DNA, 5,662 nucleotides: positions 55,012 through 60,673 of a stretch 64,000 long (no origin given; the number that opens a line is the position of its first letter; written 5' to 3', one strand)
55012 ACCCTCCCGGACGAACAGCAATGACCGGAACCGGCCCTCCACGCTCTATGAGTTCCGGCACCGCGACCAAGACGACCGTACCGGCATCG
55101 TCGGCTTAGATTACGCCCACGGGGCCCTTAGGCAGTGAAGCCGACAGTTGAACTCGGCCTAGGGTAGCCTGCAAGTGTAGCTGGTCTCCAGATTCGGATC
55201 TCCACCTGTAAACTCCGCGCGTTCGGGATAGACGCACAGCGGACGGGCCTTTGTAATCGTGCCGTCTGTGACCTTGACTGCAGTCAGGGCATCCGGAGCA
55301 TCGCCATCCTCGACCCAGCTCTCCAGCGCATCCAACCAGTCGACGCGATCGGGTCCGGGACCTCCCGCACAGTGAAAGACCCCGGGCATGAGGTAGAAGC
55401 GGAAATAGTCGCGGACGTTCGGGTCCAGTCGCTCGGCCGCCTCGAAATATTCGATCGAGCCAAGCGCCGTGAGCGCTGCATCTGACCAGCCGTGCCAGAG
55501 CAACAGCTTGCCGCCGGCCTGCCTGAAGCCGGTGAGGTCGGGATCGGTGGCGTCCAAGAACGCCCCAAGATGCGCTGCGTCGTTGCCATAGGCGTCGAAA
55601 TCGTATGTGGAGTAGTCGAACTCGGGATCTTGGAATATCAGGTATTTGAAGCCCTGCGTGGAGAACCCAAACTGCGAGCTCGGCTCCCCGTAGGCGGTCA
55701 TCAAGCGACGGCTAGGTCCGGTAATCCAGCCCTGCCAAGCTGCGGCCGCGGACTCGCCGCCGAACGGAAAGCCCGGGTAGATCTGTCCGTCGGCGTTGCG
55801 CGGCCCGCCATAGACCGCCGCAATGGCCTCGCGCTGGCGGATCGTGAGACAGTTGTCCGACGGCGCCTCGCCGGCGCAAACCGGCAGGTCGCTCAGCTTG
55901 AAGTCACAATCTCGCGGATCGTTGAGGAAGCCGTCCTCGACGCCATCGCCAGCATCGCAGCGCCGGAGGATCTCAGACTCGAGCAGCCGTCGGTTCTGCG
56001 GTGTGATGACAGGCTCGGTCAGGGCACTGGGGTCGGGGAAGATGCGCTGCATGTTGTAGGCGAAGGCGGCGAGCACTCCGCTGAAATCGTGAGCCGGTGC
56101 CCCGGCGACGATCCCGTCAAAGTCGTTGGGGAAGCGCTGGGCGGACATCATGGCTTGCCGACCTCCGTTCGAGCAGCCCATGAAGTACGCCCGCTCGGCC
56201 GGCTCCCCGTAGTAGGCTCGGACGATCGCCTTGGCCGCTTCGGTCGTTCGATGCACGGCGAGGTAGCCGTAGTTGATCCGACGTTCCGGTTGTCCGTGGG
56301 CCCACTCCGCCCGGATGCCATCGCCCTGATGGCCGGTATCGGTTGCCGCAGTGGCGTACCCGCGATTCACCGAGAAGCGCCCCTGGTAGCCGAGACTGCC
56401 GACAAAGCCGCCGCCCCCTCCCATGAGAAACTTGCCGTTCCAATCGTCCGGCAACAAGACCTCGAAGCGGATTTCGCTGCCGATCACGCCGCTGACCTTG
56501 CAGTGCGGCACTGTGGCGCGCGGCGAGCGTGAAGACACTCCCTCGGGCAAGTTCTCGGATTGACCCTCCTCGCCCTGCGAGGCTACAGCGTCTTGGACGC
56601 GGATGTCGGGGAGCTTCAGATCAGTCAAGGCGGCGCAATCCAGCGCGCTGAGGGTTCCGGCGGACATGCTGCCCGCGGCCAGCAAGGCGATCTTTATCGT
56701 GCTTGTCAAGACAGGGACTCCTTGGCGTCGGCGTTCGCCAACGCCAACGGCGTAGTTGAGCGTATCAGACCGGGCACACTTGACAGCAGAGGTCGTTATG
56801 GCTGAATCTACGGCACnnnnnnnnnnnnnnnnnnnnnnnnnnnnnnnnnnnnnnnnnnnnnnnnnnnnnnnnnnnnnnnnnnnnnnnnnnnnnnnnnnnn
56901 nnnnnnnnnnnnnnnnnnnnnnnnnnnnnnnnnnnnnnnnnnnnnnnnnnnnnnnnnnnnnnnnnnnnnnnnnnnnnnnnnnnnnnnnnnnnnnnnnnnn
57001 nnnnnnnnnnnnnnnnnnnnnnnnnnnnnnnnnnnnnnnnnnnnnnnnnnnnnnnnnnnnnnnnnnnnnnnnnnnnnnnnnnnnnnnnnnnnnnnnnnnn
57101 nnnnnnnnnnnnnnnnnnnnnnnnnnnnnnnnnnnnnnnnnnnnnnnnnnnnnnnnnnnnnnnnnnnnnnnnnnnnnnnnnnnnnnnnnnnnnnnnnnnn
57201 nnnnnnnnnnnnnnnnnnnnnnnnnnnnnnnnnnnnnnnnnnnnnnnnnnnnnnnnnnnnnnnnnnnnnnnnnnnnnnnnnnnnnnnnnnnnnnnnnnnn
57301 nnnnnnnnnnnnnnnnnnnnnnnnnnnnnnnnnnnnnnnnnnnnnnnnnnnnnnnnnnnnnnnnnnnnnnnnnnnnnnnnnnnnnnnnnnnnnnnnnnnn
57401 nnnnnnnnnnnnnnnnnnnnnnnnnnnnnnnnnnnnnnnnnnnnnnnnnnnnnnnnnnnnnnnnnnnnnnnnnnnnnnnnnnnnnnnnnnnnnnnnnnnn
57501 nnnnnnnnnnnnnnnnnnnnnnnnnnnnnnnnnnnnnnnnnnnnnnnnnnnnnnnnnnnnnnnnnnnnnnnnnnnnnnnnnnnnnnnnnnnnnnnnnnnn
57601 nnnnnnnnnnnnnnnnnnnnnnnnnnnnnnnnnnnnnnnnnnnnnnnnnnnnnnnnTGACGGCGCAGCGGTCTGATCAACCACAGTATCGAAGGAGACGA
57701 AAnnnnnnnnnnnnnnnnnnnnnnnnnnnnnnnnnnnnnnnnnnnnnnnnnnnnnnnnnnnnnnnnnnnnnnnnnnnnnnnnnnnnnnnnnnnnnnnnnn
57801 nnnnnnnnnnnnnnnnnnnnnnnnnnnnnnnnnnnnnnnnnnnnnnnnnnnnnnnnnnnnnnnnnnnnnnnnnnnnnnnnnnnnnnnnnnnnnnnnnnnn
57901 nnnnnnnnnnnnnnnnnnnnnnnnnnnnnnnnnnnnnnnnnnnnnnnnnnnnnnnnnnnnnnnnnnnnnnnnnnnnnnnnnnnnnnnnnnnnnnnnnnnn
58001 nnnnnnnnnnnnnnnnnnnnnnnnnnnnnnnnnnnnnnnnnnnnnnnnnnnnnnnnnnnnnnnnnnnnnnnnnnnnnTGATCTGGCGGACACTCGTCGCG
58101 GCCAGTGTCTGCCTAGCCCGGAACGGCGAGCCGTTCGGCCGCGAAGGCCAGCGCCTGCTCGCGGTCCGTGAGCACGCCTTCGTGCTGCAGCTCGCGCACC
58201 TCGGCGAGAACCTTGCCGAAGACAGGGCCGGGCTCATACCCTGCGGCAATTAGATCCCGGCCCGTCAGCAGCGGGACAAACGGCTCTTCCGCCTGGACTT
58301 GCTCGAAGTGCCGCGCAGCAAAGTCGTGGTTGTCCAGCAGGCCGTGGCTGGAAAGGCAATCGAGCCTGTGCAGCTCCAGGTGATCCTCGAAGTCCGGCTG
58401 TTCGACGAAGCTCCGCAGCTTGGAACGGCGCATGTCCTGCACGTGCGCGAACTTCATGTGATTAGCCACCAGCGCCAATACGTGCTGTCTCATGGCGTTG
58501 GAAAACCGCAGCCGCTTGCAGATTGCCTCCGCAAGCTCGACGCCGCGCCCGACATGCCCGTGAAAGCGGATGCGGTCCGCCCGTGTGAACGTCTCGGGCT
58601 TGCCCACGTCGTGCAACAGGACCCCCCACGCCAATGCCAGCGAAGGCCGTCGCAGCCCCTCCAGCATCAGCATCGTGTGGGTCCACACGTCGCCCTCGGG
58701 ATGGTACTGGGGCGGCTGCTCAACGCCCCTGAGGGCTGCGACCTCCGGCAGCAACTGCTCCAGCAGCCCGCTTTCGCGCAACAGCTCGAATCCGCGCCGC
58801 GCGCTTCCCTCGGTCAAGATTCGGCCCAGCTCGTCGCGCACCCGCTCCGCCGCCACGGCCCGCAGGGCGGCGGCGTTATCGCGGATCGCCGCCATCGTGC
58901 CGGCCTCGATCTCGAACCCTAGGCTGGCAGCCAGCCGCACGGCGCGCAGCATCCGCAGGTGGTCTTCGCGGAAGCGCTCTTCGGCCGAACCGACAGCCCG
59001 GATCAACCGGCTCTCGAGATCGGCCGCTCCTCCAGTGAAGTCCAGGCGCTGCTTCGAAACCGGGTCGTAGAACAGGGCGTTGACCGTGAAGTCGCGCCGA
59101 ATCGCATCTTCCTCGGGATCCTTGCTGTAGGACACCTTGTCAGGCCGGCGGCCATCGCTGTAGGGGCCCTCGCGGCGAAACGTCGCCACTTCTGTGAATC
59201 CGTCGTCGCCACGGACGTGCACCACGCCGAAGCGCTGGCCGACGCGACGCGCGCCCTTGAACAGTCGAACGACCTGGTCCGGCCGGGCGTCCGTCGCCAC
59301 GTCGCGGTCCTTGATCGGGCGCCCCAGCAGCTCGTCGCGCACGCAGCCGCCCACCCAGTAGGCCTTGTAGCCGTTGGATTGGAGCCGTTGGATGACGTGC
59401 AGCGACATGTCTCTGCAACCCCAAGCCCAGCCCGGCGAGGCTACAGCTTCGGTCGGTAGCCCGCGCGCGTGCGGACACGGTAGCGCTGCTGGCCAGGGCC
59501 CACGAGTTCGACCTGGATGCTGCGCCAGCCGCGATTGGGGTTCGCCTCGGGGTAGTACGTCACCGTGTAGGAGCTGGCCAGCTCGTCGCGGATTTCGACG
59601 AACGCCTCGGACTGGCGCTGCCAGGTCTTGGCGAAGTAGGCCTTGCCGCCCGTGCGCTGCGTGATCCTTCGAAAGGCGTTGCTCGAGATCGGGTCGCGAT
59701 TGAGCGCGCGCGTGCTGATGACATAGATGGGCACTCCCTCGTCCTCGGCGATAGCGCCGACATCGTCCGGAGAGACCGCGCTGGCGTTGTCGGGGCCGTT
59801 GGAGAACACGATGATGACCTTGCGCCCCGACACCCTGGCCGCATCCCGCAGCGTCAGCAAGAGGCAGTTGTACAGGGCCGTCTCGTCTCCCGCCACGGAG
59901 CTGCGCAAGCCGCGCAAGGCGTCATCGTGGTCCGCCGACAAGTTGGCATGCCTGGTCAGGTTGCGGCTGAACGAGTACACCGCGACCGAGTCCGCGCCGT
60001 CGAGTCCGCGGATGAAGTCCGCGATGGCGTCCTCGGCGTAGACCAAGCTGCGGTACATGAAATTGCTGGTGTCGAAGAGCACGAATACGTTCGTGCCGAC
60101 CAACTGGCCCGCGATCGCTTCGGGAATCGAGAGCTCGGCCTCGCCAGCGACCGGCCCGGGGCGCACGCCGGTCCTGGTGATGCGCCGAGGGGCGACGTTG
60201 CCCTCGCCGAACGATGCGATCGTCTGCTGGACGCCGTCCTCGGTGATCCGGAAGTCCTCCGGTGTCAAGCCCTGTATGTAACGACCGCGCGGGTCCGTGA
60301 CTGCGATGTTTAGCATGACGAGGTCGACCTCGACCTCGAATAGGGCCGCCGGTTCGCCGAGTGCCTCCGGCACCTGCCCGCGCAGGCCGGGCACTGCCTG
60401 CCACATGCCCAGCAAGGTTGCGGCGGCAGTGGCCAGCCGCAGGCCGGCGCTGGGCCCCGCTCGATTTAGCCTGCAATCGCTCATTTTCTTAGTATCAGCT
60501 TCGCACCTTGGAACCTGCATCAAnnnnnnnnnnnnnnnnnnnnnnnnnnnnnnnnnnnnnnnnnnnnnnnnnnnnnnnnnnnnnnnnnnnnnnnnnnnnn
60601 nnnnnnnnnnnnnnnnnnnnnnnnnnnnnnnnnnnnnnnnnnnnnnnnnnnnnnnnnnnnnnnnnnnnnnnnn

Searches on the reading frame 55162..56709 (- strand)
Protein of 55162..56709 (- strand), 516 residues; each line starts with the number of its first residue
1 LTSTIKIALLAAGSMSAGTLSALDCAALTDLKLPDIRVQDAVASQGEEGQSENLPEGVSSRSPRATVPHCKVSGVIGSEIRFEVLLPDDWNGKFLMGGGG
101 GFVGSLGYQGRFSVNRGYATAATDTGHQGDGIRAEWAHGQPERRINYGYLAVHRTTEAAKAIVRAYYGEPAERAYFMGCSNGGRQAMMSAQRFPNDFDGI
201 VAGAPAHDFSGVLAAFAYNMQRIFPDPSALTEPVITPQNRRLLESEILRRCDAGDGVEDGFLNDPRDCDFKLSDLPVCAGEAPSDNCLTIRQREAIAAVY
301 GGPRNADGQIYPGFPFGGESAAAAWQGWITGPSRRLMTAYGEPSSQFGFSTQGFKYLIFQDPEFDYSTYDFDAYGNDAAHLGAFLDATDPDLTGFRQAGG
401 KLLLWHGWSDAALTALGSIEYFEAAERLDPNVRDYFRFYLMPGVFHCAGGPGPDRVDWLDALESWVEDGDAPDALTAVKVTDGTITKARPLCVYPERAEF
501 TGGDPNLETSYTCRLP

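Call 8: search_protein_families(library=pfam, proteins=[window:55162-56709:-], max_evalue=0.001)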
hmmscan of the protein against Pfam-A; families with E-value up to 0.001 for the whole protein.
window:55162-56709:- (516 aa): 2 families
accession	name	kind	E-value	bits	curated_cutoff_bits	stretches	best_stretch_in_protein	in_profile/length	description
PF07519.17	Tannase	-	5.3e-111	372.3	29.8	1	75-513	15-489/490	Tannase and feruloyl esterase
PF00326.27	Peptidase_S9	-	1.5e-06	28.3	22.6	0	150-210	43-102/213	Prolyl oligopeptidase family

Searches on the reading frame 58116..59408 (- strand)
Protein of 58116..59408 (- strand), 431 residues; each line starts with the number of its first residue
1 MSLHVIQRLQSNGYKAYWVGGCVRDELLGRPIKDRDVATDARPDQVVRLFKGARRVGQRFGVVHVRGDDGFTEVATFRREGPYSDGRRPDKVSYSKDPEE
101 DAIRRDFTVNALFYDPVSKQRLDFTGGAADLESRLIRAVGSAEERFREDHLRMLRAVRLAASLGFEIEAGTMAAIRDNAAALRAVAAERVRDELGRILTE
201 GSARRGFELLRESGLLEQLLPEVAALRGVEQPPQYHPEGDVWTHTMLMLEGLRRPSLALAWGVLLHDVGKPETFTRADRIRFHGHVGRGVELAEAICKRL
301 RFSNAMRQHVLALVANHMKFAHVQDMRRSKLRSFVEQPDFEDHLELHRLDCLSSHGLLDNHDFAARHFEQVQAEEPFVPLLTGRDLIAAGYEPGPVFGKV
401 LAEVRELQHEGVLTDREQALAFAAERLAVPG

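Call 54: search_protein_families(library=pfam, proteins=[window:58116-59408:-], max_evalue=0.0001)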
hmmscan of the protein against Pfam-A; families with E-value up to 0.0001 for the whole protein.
window:58116-59408:- (431 aa): 4 families
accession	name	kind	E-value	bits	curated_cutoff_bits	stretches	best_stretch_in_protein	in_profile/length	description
PF01743.26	PolyA_pol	-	8.2e-37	126.8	23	1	16-137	1-126/126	Poly A polymerase head domain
PF12627.12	PolyA_pol_RNAbd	-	1.2e-21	76.7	22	1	164-225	1-62/64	Probable RNA and SrmB- binding site of polymerase A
PF01966.28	HD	-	2.7e-07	31.3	22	1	242-322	9-90/116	HD domain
PF13735.12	tRNA_NucTran2_2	-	3.2e-05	24.4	27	0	293-420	24-145/149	tRNA nucleotidyltransferase domain 2 putative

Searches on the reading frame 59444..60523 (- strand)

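Call 54: search_protein_families(library=pfam, proteins=[window:59444-60523:-], max_evalue=0.0001)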
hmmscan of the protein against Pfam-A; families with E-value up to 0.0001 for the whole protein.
window:59444-60523:- (360 aa): 2 families
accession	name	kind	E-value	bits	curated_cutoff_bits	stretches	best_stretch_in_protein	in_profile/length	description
PF00092.34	VWA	-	2.7e-10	41.2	23.8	1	145-303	1-167/174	von Willebrand factor type A domain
PF13519.12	VWA_2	-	1.5e-08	35.6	27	1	148-243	3-106/107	von Willebrand factor type A domain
